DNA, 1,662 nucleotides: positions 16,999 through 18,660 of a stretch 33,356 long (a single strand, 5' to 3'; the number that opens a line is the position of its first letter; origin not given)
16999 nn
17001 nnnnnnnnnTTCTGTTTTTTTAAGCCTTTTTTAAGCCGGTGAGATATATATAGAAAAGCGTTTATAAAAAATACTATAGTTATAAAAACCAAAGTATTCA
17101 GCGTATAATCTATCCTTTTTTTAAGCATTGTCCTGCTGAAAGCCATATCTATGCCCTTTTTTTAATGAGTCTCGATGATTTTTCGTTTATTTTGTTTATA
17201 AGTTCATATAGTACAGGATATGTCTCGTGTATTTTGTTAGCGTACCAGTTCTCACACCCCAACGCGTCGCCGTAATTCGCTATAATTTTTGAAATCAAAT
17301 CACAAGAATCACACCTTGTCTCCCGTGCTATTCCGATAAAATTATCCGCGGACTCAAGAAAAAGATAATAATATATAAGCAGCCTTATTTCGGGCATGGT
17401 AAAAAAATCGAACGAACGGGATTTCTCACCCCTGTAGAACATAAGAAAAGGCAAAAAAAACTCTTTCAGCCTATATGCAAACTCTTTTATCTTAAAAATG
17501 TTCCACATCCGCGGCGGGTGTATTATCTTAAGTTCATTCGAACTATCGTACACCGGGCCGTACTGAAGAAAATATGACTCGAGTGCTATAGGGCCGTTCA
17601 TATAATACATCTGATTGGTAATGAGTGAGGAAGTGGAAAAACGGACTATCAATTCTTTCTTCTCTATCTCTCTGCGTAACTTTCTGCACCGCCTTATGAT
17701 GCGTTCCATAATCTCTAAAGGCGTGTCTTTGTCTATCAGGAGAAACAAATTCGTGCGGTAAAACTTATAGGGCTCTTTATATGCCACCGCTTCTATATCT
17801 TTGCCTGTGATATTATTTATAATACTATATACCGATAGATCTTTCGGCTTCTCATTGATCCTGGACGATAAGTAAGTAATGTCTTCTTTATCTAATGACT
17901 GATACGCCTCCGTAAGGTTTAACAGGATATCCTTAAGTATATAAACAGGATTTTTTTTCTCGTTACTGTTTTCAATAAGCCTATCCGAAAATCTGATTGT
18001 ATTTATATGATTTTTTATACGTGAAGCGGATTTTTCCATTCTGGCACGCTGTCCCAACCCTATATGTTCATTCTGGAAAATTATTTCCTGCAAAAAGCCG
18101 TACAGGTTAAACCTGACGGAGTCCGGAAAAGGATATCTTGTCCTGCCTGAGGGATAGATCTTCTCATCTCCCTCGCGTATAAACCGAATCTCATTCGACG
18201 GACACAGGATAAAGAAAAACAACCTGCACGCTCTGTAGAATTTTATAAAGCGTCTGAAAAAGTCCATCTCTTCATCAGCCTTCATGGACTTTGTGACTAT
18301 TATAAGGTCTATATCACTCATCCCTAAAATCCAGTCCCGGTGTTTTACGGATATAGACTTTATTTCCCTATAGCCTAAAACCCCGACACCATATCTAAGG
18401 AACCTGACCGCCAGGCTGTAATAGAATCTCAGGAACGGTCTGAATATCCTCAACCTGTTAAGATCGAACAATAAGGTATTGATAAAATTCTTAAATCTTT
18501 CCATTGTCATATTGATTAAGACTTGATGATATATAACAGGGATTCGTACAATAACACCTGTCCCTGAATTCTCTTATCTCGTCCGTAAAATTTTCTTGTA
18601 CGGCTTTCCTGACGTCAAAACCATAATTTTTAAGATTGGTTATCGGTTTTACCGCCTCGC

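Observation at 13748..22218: AT-rich eight-gene block with two radical SAM enzymes, an HprK-like kinase, two glycosyltransferases, an NTase-like protein and a MATE exporter, but no recognisable substrate gene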

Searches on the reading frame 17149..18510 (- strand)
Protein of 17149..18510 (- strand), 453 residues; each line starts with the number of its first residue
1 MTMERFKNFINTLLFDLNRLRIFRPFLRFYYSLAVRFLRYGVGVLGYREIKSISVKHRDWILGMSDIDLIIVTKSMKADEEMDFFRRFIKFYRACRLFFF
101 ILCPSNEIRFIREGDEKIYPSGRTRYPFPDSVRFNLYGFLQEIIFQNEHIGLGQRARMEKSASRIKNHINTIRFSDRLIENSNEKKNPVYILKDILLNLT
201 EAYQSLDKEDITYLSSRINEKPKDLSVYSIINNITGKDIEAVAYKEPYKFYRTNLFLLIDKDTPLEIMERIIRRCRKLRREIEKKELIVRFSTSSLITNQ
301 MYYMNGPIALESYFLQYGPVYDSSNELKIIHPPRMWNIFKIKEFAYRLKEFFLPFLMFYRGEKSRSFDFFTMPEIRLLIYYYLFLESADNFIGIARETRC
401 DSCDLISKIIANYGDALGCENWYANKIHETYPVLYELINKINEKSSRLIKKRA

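Call 4: search_protein_families(library=pfam, proteins=[window:17149-18510:-], max_evalue=0.01)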
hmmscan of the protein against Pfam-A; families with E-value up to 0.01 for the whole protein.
window:17149-18510:- (453 aa): 0 families

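Call 5: search_protein_families(library=ncbifam, proteins=[window:17149-18510:-], max_evalue=0.01)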
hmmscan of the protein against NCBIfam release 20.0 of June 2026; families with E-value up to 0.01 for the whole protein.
window:17149-18510:- (453 aa): 0 families

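Call 6: search_protein_families(library=pfam, proteins=[window:17149-18510:-], max_evalue=10)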
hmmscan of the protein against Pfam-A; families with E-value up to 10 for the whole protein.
window:17149-18510:- (453 aa): 0 families

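Call 7: search_protein_families(library=ncbifam, proteins=[window:17149-18510:-], max_evalue=10)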
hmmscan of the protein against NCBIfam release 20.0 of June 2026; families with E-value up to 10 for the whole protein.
window:17149-18510:- (453 aa): 0 families

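Call 19: find_homologous_proteins(query=window:17149-18510:-)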
Query window:17149-18510:- (453 aa): 2 proteins with E <= 0.001 among 5689 candidates.
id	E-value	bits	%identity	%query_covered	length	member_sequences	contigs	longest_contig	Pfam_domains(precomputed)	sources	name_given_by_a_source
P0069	0.0e+0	1015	100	100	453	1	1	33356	-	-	-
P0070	4.1e-80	288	32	97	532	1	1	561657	-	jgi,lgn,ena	-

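Call 34: search_protein_representatives(alignment_id=A2)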
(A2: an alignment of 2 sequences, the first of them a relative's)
Query: 2 sequences, 534 profile positions. Proteins with E-value up to 0.001 (for the whole library): 29; up to 1e-10: 11; up to 1e-30: 7. The best 29 are listed.
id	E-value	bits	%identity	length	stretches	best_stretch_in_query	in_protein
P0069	3.0e-245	831.8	-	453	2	171-534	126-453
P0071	1.8e-223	759.9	-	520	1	13-533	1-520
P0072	4.4e-73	263.6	-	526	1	33-528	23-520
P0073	7.7e-69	249.6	-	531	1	30-527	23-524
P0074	7.0e-57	210.2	-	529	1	31-527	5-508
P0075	1.7e-52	195.7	-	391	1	165-529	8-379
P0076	1.1e-45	173.2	-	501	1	23-523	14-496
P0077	3.2e-29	118.9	-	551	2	28-212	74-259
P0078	1.4e-28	116.8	-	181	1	367-527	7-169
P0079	1.3e-24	103.6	-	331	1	336-528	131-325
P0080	1.1e-16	77.5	-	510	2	34-199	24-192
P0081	3.8e-08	49.3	-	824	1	11-134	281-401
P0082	1.2e-07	47.7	-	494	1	19-108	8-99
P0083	3.1e-07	46.3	-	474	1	34-211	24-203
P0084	5.7e-06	42.2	-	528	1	14-112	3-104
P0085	5.7e-06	42.1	-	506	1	32-426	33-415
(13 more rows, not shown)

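Call 38: search_protein_families(library=pfam, proteins=[P0077, P0080, P0081, P0085, P0072], max_evalue=0.1)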
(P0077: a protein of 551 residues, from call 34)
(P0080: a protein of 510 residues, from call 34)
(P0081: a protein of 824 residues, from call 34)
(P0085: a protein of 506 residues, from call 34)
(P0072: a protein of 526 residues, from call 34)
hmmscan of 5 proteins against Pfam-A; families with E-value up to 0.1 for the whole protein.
P0077 (551 aa): 0 families

P0080 (510 aa): 0 families

P0081 (824 aa): 1 family
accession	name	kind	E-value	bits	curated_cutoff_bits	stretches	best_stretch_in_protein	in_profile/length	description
PF05048.19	NosD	-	2.5e-13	50.4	23.6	3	6-85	69-149/212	Periplasmic copper-binding protein (NosD)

P0085 (506 aa): 1 family
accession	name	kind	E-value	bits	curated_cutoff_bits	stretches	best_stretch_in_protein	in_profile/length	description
PF01909.29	NTP_transf_2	-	0.071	13.9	21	0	50-99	6-47/93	Nucleotidyltransferase domain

P0072 (526 aa): 0 families

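Call 49: predict_structure(alignment_id=A4)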
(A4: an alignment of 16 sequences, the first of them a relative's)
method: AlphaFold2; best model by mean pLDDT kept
length: 453 residues; sequences in the alignment: 16
mean_pLDDT: 84.1   pTM: 0.84
mean pLDDT of the five models: 84.1, 83.8, 83.3, 81.4, 81.4
residues with pLDDT >= 90: 182; 70-90: 221; 50-70: 32; < 50: 18
segments of 3 or more residues with pLDDT < 50: 120-127, 176-180
pLDDT, mean of each block of 10 residues (from residue 1): 72 80 88 92 92 83 82 93 92 90 89 73 49 85 84 79 86 59 68 93 79 80 73 89 84 92 95 93 92 89 76 90 88 88 90 83 61 89 95 93 90 86 80 92 92 80
secondary structure, 60 per line:
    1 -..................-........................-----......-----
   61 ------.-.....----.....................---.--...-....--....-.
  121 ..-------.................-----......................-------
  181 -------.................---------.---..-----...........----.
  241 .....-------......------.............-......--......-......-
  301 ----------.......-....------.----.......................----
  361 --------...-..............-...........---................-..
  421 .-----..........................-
elements in order: H2-19 H21-44 E50-55 E69-73 H78-98 E109-112 H115-118 H130-146 H152-173 H188-204 H225-235 E240-245 E253-258 H265-277 H279-284 E287-292 H294-299 H311-317 E319-322 H334-356 H373-386 H388-398 H402-417 H427-452

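Call 55: fold_search(model_id=the predicted structure, library=pdb)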
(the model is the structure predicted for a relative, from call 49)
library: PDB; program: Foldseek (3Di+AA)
matches with E <= 10: 356; with E <= 0.001: 0
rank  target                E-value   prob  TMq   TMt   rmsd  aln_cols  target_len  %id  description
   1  7ztb_B                4.8e-01  0.06  0.11  0.12  18.8       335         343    9  Structure of the Salmonella tRNA pyrophosphokinase CapRel (released 2022-11-23)
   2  3nku_A                5.6e-01  0.20  0.13  0.26  17.1       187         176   11  Crystal structure of the N-terminal domain of DrrA/SidM from Legionella pneumophila (released 2010-08-04)
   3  9jj1_A                6.4e-01  0.14  0.12  0.16  22.2       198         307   10  Cryo-EM structure of human ZnT3 (released 2025-06-04)
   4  8b4l_D                6.4e-01  0.08  0.15  0.19  18.3       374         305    9  Crystal structure of a selenomethionine-labeled hydropyrene synthase (M75L variant) in its closed conformation (released 2023-10-04)
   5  7bk0_B                6.8e-01  0.09  0.12  0.19  22.8       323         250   10  Salmonella FliF ring (34mer) in intact basal body - C1 (released 2021-05-05)
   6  8xn1_A                7.1e-01  0.14  0.12  0.16  25.0       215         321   11  Cryo-EM structure of human ZnT3, in the presence of zinc, determined in an inward-facing conformation (released 2024-10-30)
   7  6ig2_A                9.9e-01  0.16  0.17  0.24   9.2       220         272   10  Structure of mitochondrial CDP-DAG synthase Tam41 complexed with CTP, delta 74, F240A (released 2019-07-10)
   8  7ls2_t                9.9e-01  0.12  0.12  0.25  18.7       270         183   10  80S ribosome from mouse bound to eEF2 (Class I) (released 2021-11-03)
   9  8k98_C                9.9e-01  0.04  0.13  0.10  23.0       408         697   11  Cryo-EM structure of DSR2-TTP (released 2024-05-01)
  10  7ccc_B                1.0e+00  0.07  0.12  0.16  25.0       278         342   10  The structure of the actin filament uncapping complex mediated by twinfilin (released 2021-02-03)
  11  4kzx_H                1.1e+00  0.08  0.09  0.19  19.6       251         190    9  Rabbit 40S ribosomal subunit in complex with eIF1. (released 2013-07-24)
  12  7a6r_A                1.1e+00  0.08  0.13  0.20  17.4       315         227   13  Structure of 14-3-3 gamma in complex with DAPK2 peptide containing the 14-3-3 binding motif (released 2021-08-25)
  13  7tql_H                1.3e+00  0.10  0.12  0.24  18.8       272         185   11  CryoEM structure of the human 40S small ribosomal subunit in complex with translation initiation factors eIF1A and eIF (released 2022-04-27)
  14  9i14_SH               1.4e+00  0.10  0.12  0.24  18.7       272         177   10  CRYO-EM STRUCTURE OF HCT15 POLYSOMES IN HYBRID-PRE STATE (released 2026-01-28)
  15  9bz4_A                1.4e+00  0.03  0.11  0.11  25.1       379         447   11  Crystal structure of the C2 and GAP domains of human p120RasGAP (released 2025-01-22)
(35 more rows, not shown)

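Call 73: find_encoding_contigs(protein=P0072, flank=10000, max_places=2)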
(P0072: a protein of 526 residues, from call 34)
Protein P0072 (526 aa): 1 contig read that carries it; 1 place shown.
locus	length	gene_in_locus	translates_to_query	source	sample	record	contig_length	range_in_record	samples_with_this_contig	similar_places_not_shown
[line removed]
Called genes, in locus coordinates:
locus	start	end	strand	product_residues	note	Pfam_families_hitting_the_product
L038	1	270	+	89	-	?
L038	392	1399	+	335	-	-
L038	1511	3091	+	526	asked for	-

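Call 76: find_related_loci(query=A2, collection=metagenome_contigs, flank=10000)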
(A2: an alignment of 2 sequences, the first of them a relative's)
Query A2 (453 aa) in metagenome_contigs; peptide patterns used: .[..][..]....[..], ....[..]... (x = any residue, [..] = any of these).
600 stretches matched a pattern (row limit reached: there are more); 2 encode a relative of the query (tblastn E <= 1e-3); 2 distinct loci.
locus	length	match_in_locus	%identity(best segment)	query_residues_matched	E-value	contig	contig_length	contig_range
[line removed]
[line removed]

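Call 79: search_protein_families(library=pfam, proteins=[L039:17-1138:+, L039:4640-7090:+, L039:7133-8017:+, L039:8092-8766:+, L039:8799-10043:+, L039:10094-11386:-, L039:11523-12734:-, L039:12652-13842:-], max_evalue=0.01)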
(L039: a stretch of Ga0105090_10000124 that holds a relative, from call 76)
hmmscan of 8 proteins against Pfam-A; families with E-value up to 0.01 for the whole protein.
L039:17-1138:+ (373 aa): 2 families
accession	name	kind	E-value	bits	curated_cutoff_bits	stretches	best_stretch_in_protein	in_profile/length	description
PF13524.12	Glyco_trans_1_2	-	5.6e-07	30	25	1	189-305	13-130/144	Glycosyl transferase-like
PF13692.12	Glyco_trans_1_4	-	6.2e-05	23.7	27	1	209-286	60-139/142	Glycosyl transferases group 1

L039:4640-7090:+ (816 aa): 0 families

L039:7133-8017:+ (294 aa): 8 families
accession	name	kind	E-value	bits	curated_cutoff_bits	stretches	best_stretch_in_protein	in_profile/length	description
PF03446.21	NAD_binding_2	-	1.2e-50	172.2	21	1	5-159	2-155/161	NAD binding domain of 6-phosphogluconate dehydrogenase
PF14833.11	NAD_binding_11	-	1.8e-35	122.3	30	1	167-285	1-120/122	NAD-binding of NADP-dependent 3-hydroxyisobutyrate dehydrogenase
PF03807.23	F420_oxidored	-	3.5e-10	40.8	21.6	1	5-67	2-67/94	NADP oxidoreductase coenzyme F420-dependent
PF01488.26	Shikimate_DH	-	7.9e-06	26.4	24.3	1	3-69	13-85/138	Shikimate / quinate 5-dehydrogenase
PF02826.25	2-Hacid_dh_C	-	7.8e-05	22.6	25.1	1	5-95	39-125/178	D-isomer specific 2-hydroxyacid dehydrogenase, NAD binding domain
PF02558.23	ApbA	-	0.00054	20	22.2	1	7-43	3-38/150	Ketopantoate reductase PanE/ApbA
PF02737.24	3HCDH_N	-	0.00094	19.6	22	1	5-47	2-44/180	3-hydroxyacyl-CoA dehydrogenase, NAD binding domain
PF01262.27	AlaDh_PNT_C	-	0.0014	18.5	23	1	3-95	29-127/214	Alanine dehydrogenase/PNT, C-terminal domain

L039:8092-8766:+ (224 aa): 1 family
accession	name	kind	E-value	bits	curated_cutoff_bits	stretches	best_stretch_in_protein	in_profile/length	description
PF06181.16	Urate_ox_N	-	6.1e-18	65.7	26.9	2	90-184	174-261/295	Urate oxidase N-terminal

L039:8799-10043:+ (414 aa): 2 families
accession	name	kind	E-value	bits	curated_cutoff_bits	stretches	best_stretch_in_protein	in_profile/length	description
PF13660.11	DUF4147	-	2.1e-74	250.4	23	1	2-217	6-233/234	Domain of unknown function (DUF4147)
PF05161.18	MOFRL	-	1.5e-30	105.9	28.3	1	292-406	1-106/106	MOFRL family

L039:10094-11386:- (430 aa): 2 families
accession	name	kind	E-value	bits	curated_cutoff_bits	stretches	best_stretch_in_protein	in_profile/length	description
PF00463.27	ICL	-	1.6e-108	363.9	26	2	9-247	4-253/526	Isocitrate lyase family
PF13714.12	PEP_mutase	-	1.1e-14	55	31.5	1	78-230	26-150/240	Phosphoenolpyruvate phosphomutase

L039:11523-12734:- (403 aa): 0 families

L039:12652-13842:- (396 aa): 1 family
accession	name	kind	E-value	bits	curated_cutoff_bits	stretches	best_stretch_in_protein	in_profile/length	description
PF00909.26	Ammonium_transp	-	2.6e-119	399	23.2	1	1-393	3-399/399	Ammonium Transporter Family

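Call 81: search_protein_families(library=padloc, proteins=[window:17149-18510:-], max_evalue=0.01)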
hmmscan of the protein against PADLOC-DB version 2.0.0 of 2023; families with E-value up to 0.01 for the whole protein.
window:17149-18510:- (453 aa): 0 families

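Call 83: search_protein_families(library=pfam, alignment_id=A4, max_evalue=1)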
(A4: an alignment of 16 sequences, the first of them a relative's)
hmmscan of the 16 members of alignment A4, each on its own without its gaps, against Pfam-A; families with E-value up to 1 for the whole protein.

A. member 1, P0069 (453 aa): 0 families

B. families by the number of members that match (of 16 scanned): 7 families
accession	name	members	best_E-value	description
PF01909.29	NTP_transf_2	3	5.3e-09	Nucleotidyltransferase domain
PF18765.7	Polbeta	3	0.00022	Polymerase beta, Nucleotidyltransferase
PF20786.2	DUF6840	1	0.1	Family of unknown function (DUF6840)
PF07436.16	Curto_V3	1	0.11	Curtovirus V3 protein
PF08447.18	PAS_3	1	0.11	PAS fold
PF16545.11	CCM2_C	1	0.13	Cerebral cavernous malformation protein, harmonin-homology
PF02666.20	PS_Dcarbxylase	1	0.24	Phosphatidylserine decarboxylase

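Call 105: fold_search(model_id=the predicted structure, library=viral)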
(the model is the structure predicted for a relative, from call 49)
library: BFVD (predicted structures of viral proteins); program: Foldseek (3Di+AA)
matches with E <= 10: 173; with E <= 0.001: 0
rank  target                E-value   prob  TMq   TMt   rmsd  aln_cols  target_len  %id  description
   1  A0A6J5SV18            2.6e-01  0.09  0.13  0.17  15.4       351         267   10  Uncharacterized protein [uncultured Caudovirales phage]
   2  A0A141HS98            3.0e-01  0.16  0.11  0.15  21.4       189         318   13  (no name in the UniProt tables at hand)
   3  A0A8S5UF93            3.3e-01  0.04  0.08  0.11  21.6       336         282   11  Uncharacterized protein [Myoviridae sp. ctcyQ27]
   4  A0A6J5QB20            3.5e-01  0.11  0.15  0.16  24.9       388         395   10  Uncharacterized protein [uncultured Caudovirales phage]
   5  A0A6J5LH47            4.5e-01  0.10  0.11  0.14  17.7       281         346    8  Polymerase, nucleotidyl transferase domain containing protein [uncultured Caudovirales phage]
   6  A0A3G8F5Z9            5.4e-01  0.06  0.09  0.08  18.5       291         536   10  (no name in the UniProt tables at hand)
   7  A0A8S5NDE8            5.7e-01  0.03  0.08  0.04  24.7       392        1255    9  Tail tape measure protein [Myoviridae sp. ct9MV2]
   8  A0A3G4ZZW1            8.3e-01  0.04  0.11  0.14  22.9       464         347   10  L544-like helical domain-containing protein [Faunusvirus sp.]
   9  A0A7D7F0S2            9.6e-01  0.02  0.08  0.10  29.6       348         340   13  (no name in the UniProt tables at hand)
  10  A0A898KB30            1.1e+00  0.15  0.11  0.24  14.5       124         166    8  (no name in the UniProt tables at hand)
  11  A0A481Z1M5            1.1e+00  0.03  0.11  0.09  20.5       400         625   12  Fringe-like glycosyltransferase domain-containing protein [Pithovirus LCPAC001]
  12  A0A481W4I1            1.2e+00  0.04  0.12  0.14  26.5       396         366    9  Virion structural protein [Pseudomonas phage Psa21]
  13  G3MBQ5                1.3e+00  0.02  0.05  0.03  24.8       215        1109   11  Gp189 [Bacillus phage G]
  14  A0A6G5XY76            1.3e+00  0.05  0.08  0.10  21.2       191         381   11  (no name in the UniProt tables at hand)
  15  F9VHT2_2              1.3e+00  0.03  0.10  0.07  22.6       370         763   17  (no name in the UniProt tables at hand)
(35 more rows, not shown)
